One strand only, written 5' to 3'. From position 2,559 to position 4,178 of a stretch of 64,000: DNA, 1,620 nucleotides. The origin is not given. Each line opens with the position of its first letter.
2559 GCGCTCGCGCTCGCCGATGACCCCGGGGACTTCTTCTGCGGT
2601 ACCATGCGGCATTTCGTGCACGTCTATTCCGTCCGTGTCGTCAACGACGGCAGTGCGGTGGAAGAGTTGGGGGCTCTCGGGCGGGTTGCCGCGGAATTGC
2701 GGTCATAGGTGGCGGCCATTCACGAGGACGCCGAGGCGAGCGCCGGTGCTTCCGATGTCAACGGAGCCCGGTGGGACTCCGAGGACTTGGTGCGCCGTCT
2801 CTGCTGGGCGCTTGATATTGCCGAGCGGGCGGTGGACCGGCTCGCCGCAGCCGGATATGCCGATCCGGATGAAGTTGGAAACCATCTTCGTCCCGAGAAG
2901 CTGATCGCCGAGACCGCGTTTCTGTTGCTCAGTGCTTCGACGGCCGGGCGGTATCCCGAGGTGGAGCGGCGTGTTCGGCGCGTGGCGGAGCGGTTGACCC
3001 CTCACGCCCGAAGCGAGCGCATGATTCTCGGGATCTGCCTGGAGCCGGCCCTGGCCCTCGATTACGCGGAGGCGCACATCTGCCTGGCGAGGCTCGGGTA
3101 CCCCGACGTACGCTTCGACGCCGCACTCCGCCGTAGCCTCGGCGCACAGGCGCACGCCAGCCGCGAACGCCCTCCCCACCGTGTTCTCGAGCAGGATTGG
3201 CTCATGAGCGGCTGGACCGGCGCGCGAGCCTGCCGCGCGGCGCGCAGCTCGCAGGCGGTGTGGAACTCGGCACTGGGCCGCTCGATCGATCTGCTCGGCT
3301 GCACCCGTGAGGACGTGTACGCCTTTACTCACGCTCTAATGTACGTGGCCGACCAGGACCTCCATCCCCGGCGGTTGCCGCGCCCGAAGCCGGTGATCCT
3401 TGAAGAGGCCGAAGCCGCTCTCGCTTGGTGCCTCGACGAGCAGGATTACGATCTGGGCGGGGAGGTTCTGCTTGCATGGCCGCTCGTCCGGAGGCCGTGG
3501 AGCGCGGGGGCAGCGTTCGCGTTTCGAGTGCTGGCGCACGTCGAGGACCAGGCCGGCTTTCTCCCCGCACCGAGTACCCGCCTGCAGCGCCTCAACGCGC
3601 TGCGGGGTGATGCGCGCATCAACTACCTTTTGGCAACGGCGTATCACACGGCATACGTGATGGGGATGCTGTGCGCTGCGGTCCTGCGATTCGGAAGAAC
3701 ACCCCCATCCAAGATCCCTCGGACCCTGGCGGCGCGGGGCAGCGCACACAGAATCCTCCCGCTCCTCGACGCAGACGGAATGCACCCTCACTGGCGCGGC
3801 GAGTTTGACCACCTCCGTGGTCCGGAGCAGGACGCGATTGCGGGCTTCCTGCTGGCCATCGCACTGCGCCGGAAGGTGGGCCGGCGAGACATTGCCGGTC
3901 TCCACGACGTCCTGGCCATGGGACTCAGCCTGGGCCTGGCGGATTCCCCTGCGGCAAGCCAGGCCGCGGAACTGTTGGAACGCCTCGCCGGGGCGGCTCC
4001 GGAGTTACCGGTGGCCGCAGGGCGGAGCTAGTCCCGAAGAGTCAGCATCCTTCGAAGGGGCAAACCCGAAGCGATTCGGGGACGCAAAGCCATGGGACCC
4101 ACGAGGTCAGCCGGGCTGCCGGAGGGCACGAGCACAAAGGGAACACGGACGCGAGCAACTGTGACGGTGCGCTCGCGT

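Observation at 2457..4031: Riboswitch-gated, translationally abutting orphan pair (83 aa + 440 aa)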

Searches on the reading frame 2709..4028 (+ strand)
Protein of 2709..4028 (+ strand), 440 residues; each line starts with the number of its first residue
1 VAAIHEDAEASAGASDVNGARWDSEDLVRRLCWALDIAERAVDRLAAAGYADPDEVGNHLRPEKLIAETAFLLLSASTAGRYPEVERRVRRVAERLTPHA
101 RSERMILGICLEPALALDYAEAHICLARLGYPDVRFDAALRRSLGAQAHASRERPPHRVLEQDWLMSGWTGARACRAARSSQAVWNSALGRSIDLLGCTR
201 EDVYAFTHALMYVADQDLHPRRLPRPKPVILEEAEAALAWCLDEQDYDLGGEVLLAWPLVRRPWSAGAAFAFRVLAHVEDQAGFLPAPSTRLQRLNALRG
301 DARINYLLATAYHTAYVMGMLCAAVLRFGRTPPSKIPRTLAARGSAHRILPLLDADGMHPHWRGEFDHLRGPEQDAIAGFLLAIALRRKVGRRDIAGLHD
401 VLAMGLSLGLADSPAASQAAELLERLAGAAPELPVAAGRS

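Call 4: search_protein_families(library=pfam, proteins=[window:2709-4028:+], max_evalue=1)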
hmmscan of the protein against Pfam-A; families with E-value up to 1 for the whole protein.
window:2709-4028:+ (440 aa): 1 family
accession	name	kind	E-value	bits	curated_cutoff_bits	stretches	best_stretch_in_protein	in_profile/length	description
PF21836.2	DUF6895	-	2.2e-46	159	23.8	1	34-323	4-289/289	Domain of unknown function (DUF6895)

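Call 5: search_protein_families(library=ncbifam, proteins=[window:2709-4028:+], max_evalue=1)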
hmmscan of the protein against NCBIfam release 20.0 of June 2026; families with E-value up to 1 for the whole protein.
window:2709-4028:+ (440 aa): 1 family
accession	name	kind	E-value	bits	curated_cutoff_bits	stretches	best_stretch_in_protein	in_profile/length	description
NF008895.0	PRK11924.3-2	equivalog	0.026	14.5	259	1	162-215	12-66/140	RNA polymerase sigma factor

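Call 6: search_solved_structures(query=window:2709-4028:+, max_evalue=10)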
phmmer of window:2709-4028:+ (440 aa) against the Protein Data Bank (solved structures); distinct sequences matched with E-value up to 10: 2.
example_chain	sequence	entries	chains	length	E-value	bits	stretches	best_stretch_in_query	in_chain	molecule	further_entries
2wwn_A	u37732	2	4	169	0.43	12.5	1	40-94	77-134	SUPEROXIDE DISMUTASE [CU-ZN]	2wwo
4y0b_A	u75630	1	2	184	0.81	11.6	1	227-270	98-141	Double Clp-N motif protein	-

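Call 8: find_homologous_proteins(query=window:2709-4028:+)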
Query window:2709-4028:+ (440 aa): 549 proteins with E <= 0.001 among 8000 candidates; the best 120 are listed.
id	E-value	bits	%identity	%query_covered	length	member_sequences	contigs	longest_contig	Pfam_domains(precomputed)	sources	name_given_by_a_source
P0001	4.2e-287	970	100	100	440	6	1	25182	PF21836.3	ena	-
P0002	1.6e-179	615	69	95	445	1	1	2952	PF21836.3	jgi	jgi:hypothetical protein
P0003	3.5e-175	601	68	96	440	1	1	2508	PF21836.3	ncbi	-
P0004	4.1e-174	598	69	94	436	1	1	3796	PF21836.3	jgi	jgi:hypothetical protein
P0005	1.3e-173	596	68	94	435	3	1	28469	PF21836.3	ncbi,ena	-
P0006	8.4e-170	583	67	95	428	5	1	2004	PF21836.3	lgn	-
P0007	5.0e-168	577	69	94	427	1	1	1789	PF21836.3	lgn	-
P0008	5.8e-163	561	63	93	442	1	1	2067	PF21836.3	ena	-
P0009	7.7e-163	560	64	94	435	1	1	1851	PF21836.3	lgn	-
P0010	1.6e-162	559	63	98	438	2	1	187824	PF21836.3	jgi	jgi:Domain of unknown function (DUF6895)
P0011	3.6e-161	555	62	93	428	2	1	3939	PF21836.3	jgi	jgi:hypothetical protein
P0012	1.6e-160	553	62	94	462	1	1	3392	PF21836.3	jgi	jgi:hypothetical protein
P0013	1.7e-160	553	62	96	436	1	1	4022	PF21836.3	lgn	-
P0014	8.9e-160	550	63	93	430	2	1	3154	PF21836.3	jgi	jgi:hypothetical protein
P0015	1.1e-159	550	63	94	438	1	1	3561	PF21836.3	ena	-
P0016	1.2e-159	550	62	94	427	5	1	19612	PF21836.3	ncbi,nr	ncbi:MAG TPA: hypothetical protein VHU16_06185 [Candidatus Udaeobacter sp.]|nr:hypothetical protein 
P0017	2.0e-159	549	62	94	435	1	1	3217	PF21836.3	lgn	-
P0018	1.3e-158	546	64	92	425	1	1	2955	PF21836.3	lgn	-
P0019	2.0e-158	546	62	94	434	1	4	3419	PF21836.3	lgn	-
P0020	3.8e-158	545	62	94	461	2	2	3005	PF21836.3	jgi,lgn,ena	-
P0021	2.0e-157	543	60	96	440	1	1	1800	PF21836.3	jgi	jgi:hypothetical protein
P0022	3.3e-157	542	62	94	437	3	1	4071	PF21836.3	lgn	-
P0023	6.0e-157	541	63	92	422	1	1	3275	PF21836.3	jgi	jgi:hypothetical protein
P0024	8.4e-157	540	65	92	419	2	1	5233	PF21836.3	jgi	-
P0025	9.1e-157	540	64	92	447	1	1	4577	PF21836.3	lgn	-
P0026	1.0e-156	540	60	96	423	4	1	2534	PF21836.3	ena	-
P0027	1.4e-156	540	62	94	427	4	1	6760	PF21836.3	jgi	-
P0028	1.9e-156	539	60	96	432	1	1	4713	PF21836.3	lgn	-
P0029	3.1e-156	539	63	94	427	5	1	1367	PF21836.3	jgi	jgi:Domain of unknown function (DUF6895)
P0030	4.3e-156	538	63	92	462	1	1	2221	PF21836.3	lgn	-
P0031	2.0e-155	536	62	94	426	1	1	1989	PF21836.3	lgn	-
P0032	2.8e-155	535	62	93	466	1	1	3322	PF21836.3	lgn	-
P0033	3.2e-155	535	62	93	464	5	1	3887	PF21836.3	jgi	jgi:hypothetical protein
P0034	3.6e-155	535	61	94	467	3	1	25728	PF21836.3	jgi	jgi:hypothetical protein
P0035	4.7e-155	535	64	92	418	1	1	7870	PF21836.3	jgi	jgi:hypothetical protein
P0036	5.1e-155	535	61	94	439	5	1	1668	PF21836.3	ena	-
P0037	5.7e-155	534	60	92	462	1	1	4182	PF21836.3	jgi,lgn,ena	jgi:hypothetical protein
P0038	6.2e-155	534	62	94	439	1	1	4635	PF21836.3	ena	-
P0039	2.1e-154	533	61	94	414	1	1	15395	PF21836.3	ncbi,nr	ncbi:MAG: hypothetical protein JWO80_435 [Bryobacterales bacterium]|nr:hypothetical protein [Bryobac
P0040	6.8e-154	531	62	93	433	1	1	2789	PF21836.3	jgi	jgi:hypothetical protein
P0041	1.5e-153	530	64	92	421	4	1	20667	PF21836.3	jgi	jgi:hypothetical protein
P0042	2.0e-153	529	61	93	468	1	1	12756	PF21836.3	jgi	jgi:hypothetical protein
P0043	2.2e-153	529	61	94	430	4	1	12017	PF21836.3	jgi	-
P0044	3.6e-153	529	61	94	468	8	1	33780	PF21836.3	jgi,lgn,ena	-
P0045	3.6e-153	529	60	93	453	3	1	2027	PF21836.3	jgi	jgi:hypothetical protein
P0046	5.3e-153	528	60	94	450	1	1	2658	PF21836.3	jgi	jgi:hypothetical protein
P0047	8.6e-153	527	60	94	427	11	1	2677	PF21836.3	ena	-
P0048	9.1e-153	527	62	93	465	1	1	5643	PF21836.3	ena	-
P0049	1.7e-152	526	60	93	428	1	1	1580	PF21836.3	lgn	-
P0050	1.8e-152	526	61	93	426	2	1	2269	PF21836.3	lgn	-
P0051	3.0e-152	525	61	94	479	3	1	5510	PF21836.3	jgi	-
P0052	6.4e-152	524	61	93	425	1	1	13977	PF21836.3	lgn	-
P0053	1.1e-151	524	60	92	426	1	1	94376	PF21836.3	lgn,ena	-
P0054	1.2e-151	523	61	93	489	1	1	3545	PF21836.3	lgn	-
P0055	2.7e-151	522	60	92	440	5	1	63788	PF21836.3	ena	-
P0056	3.3e-151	522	59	94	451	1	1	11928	PF21836.3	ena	-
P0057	1.3e-150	520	59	94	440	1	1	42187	PF21836.3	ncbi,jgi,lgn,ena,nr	ncbi:MAG TPA: hypothetical protein VFA71_07820 [Terriglobales bacterium]|nr:hypothetical protein [Te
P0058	1.4e-150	520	59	95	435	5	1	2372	PF21836.3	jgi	jgi:hypothetical protein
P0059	2.1e-150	519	59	93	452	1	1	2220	PF21836.3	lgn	-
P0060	2.7e-150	519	59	93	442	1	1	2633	PF21836.3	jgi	jgi:hypothetical protein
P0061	2.8e-150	519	58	96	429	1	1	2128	PF21836.3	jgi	jgi:hypothetical protein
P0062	3.1e-150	519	59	93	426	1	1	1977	PF21836.3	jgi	jgi:uncharacterized protein DUF6895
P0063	4.9e-150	518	60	92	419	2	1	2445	PF21836.3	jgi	jgi:hypothetical protein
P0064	8.1e-150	517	59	94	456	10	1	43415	PF21836.3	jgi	-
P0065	1.2e-149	517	57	96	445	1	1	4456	PF21836.3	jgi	jgi:hypothetical protein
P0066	1.4e-149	517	60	94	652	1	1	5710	PF21836.3,PF17784.8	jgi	jgi:Sulfotransferase domain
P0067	1.6e-149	517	61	93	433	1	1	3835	PF21836.3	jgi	jgi:hypothetical protein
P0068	1.6e-149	516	60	92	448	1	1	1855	PF21836.3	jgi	-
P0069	2.3e-149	516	60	93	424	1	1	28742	PF21836.3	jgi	-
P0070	2.7e-149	516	61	94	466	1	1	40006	PF21836.3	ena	-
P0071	3.5e-149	515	57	93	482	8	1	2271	PF21836.3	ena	-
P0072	4.1e-149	515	57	96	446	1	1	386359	PF21836.3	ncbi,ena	-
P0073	4.4e-149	515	61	92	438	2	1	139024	PF21836.3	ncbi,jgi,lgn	ncbi:MAG TPA: hypothetical protein VGJ81_19300 [Thermoanaerobaculia bacterium]|jgi:hypothetical prot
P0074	7.1e-149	514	60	95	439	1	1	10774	PF21836.3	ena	-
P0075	1.4e-148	513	60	93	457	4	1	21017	PF21836.3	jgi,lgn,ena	-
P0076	1.6e-148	513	58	94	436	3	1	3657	PF21836.3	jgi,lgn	-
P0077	1.6e-148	513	59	94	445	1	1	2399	PF21836.3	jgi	jgi:Domain of unknown function (DUF6895)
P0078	2.7e-148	512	60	94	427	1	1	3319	PF21836.3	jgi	jgi:hypothetical protein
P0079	3.3e-148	512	59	93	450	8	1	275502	PF21836.3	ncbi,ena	-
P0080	3.3e-148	512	61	92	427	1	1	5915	PF21836.3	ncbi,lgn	-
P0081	5.2e-148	512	60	92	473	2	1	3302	PF21836.3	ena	-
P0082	5.3e-148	512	58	92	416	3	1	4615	PF21836.3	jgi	-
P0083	5.3e-148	511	59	94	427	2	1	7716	PF21836.3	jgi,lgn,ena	-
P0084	9.6e-148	511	60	93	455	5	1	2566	PF21836.3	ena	-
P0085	1.3e-147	510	57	95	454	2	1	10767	PF21836.3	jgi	jgi:hypothetical protein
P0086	1.6e-147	510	59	94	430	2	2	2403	PF21836.3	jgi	-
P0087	1.8e-147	510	60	94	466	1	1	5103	PF21836.3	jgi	jgi:hypothetical protein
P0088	2.1e-147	510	59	93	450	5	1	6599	PF21836.3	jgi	jgi:hypothetical protein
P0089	2.4e-147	509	58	93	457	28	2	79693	PF21836.3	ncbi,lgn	ncbi:MAG: hypothetical protein WBX22_00215 [Silvibacterium sp.]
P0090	3.1e-147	509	57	95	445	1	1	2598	PF21836.3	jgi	-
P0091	3.7e-147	509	57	95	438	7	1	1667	PF21836.3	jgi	-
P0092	4.7e-147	508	59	94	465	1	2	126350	PF21836.3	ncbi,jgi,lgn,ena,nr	ncbi:MAG TPA: hypothetical protein VMT20_20280 [Terriglobia bacterium]|nr:hypothetical protein [Terr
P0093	4.7e-147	508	58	94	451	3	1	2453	PF21836.3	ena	-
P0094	5.3e-147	508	59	93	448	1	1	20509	PF21836.3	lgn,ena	-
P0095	6.2e-147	508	57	93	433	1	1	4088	PF21836.3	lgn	-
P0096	7.1e-147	508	58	94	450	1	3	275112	PF21836.3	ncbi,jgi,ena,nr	ncbi:MAG TPA: hypothetical protein VK699_18290 [Terriglobales bacterium]|jgi:hypothetical protein|nr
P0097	8.5e-147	508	61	92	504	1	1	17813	PF21836.3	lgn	-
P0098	9.3e-147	507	59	93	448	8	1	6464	PF21836.3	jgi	jgi:hypothetical protein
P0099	1.2e-146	507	59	93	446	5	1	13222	PF21836.3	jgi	jgi:hypothetical protein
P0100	1.3e-146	507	59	91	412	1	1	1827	PF21836.3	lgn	-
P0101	1.6e-146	507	60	95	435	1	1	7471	PF21836.3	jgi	jgi:hypothetical protein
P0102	2.1e-146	506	57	94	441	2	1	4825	PF21836.3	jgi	jgi:hypothetical protein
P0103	2.6e-146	506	58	92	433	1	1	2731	PF21836.3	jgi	-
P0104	2.9e-146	506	58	94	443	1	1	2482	PF21836.3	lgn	-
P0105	2.9e-146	506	59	93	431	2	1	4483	PF21836.3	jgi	jgi:hypothetical protein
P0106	1.1e-145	504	58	93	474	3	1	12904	PF21836.3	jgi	jgi:hypothetical protein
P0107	1.4e-145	504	59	95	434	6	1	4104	PF21836.3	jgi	jgi:uncharacterized protein DUF6895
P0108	1.5e-145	503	57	95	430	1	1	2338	PF21836.3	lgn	-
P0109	1.6e-145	503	56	98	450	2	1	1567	PF21836.3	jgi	-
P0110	2.5e-145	503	58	93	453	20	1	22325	PF21836.3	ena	-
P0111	3.7e-145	502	60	93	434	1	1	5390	PF21836.3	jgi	jgi:hypothetical protein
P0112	3.7e-145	502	59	95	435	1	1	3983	PF21836.3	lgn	-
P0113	4.6e-145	502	57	93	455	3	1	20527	PF21836.3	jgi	jgi:hypothetical protein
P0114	5.7e-145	502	56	94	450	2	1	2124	PF21836.3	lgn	-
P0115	1.0e-144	501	57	93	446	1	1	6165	PF21836.3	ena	-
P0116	1.2e-144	500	59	93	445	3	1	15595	PF21836.3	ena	-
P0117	1.8e-144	500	57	93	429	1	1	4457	PF21836.3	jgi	jgi:hypothetical protein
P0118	1.9e-144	500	58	93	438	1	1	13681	PF21836.3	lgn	-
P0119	2.2e-144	500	58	92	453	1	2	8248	PF21836.3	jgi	-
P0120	2.3e-144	500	57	95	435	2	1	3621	PF21836.3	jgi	jgi:hypothetical protein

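Call 11: find_related_loci(query=A1, collection=genome_contigs, flank=6000)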
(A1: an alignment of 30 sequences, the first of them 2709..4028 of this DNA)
Query A1 (440 aa) in genome_contigs; peptide patterns used: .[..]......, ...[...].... (x = any residue, [..] = any of these).
133 stretches matched a pattern; 111 encode a relative of the query (tblastn E <= 1e-3); the best 80 are kept; 80 distinct loci.
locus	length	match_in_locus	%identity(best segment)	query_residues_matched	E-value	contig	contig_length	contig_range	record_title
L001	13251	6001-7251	67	20-436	6e-172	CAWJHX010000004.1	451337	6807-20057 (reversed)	MAG: Terriglobia bacterium isolate MFD03726.bin.1.138 genome assembly, contig: contig_56543, whole genome shotgun sequen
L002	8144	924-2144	59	21-427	2e-153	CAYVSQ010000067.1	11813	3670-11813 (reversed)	MAG TPA_asm: uncultured Acidobacteriaceae bacterium isolate binchicken_co131_455 genome assembly, contig: k141_4520722,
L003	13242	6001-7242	62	20-433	1e-151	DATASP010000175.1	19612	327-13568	MAG TPA_asm: Candidatus Udaeobacter sp. isolate SMAG_U5523 k141_2250291, whole genome shotgun sequence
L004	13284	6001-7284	57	16-438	9e-152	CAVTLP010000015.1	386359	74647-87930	MAG: uncultured Acidobacteriota bacterium isolate MFD06714.bin.2.41 genome assembly, contig: contig_40509, whole genome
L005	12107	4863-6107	59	16-430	4e-151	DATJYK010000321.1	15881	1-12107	MAG TPA_asm: Terriglobia bacterium isolate SMAG_U15150 k141_2294097, whole genome shotgun sequence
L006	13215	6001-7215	61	22-427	5e-151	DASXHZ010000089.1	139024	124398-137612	MAG TPA_asm: Thermoanaerobaculia bacterium isolate SMAG_U5208 k141_1245686, whole genome shotgun sequence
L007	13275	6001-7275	57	1-430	3e-150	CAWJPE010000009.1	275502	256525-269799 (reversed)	MAG: uncultured Acidobacteriota bacterium isolate MFD04463.bin.1.45 genome assembly, contig: contig_59263, whole genome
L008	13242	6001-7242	59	17-430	1e-148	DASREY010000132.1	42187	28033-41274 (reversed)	MAG TPA_asm: Terriglobales bacterium isolate SMAG_U10018 k141_2059136, whole genome shotgun sequence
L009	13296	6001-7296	59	9-437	2e-146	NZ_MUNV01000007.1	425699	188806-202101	Rhodanobacter sp. B04 NODE_4_length_425699_cov_13.042_ID_7, whole genome shotgun sequence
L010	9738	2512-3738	57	22-427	1e-145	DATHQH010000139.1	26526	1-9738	MAG TPA_asm: Alloacidobacterium sp. isolate SMAG_U12734 k141_4184504, whole genome shotgun sequence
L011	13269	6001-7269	60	16-430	3e-144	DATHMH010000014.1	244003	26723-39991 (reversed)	MAG TPA_asm: Terriglobales bacterium isolate SMAG_U12627 k141_2080416, whole genome shotgun sequence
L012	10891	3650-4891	57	14-427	3e-144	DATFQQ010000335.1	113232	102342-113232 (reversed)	MAG TPA_asm: Candidatus Sulfotelmatobacter sp. isolate SMAG_U9334 k141_3958830, whole genome shotgun sequence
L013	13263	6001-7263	58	16-435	1e-143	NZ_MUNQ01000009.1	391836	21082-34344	Rhodanobacter sp. C05 NODE_4_length_391836_cov_10.3564_ID_7, whole genome shotgun sequence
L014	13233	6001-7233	58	22-428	2e-142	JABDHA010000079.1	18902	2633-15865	MAG: Acidobacteria bacterium isolate BWOrgControl_Nextera71_MAG3 3300021028.a:Ga0206863_1200, whole genome shotgun seque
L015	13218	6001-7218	60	21-427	6e-142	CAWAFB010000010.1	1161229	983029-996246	MAG: uncultured Acidobacteriaceae bacterium isolate MFD00731.bin.3.65 genome assembly, contig: contig_20615, whole genom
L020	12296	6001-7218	60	21-427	6e-141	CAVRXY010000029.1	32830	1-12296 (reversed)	MAG: uncultured Acidobacteriaceae bacterium isolate MFD02248.bin.1.69 genome assembly, contig: contig_46217, whole genom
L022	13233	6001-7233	58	20-430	7e-148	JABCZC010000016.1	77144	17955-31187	MAG: Acidobacteria bacterium isolate Inc-BW-C-12-O_MAG36 Ga0210391_10000174, whole genome shotgun sequence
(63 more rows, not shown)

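Call 16: find_encoding_contigs(protein=P0010, flank=10000, max_places=3)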
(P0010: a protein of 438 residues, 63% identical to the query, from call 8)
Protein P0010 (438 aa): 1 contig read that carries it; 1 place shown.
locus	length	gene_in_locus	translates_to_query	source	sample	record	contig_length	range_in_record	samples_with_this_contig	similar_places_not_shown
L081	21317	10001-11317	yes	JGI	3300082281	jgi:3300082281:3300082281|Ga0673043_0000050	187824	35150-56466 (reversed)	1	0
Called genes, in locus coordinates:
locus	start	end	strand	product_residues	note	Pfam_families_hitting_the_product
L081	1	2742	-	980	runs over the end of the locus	PF01301:Glyco_hydro_35, PF02449:Glyco_hydro_42 (weak), PF10435:BetaGal_dom2, PF13364:BetaGal_ABD2 (weak)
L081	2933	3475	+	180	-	PF00227:Proteasome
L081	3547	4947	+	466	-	PF00004:AAA (weak), PF07728:AAA_5 (weak), PF07724:AAA_2, PF00004:AAA (weak)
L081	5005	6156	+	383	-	PF00041:fn3 (faint), PF25833:Fn3_SaeA_3rd (faint)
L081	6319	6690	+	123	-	PF13442:Cytochrome_CBB3, PF00034:Cytochrom_C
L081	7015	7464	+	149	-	-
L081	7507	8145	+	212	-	PF01596:Methyltransf_3, PF13578:Methyltransf_24, PF13649:Methyltransf_25 (weak)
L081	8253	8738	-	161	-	PF03737:RraA-like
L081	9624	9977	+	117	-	-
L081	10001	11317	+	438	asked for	PF21836:DUF6895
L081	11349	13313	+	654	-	PF01839:FG-GAP (faint), PF13517:FG-GAP_3, PF07593:UnbV_ASPIC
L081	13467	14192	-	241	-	PF00702:Hydrolase, PF13419:HAD_2, PF13242:Hydrolase_like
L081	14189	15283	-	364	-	PF00962:A_deaminase, PF19326:AMP_deaminase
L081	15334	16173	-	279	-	-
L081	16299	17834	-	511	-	PF13520:AA_permease_2, PF00324:AA_permease, PF13906:AA_permease_C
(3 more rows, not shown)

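Call 18: predict_structure(alignment_id=A1)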
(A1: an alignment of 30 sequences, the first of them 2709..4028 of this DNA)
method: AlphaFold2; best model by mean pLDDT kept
length: 440 residues; sequences in the alignment: 30
mean_pLDDT: 88.5   pTM: 0.87
mean pLDDT of the five models: 88.5, 87.1, 86.8, 86.5, 86.0
residues with pLDDT >= 90: 319; 70-90: 82; 50-70: 11; < 50: 28
segments of 3 or more residues with pLDDT < 50: 1-20, 175-178, 438-440
pLDDT, mean of each block of 10 residues (from residue 1): 34 37 88 98 97 89 97 94 97 99 96 95 97 97 93 86 90 54 87 93 95 79 91 97 94 95 95 94 83 87 93 95 92 86 93 85 93 96 96 95 96 95 94 62
secondary structure, 60 per line:
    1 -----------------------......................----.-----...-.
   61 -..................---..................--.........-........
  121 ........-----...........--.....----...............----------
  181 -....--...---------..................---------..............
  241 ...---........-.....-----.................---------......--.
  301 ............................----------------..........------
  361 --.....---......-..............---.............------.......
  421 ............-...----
elements in order: H24-45 H62-79 H83-100 H103-111 H113-128 H134-144 H147-151 H156-170 H182-185 H200-217 H227-243 H247-254 H256-260 H266-282 H292-297 H300-328 H345-354 H363-367 H371-376 H378-391 H395-407 H414-432
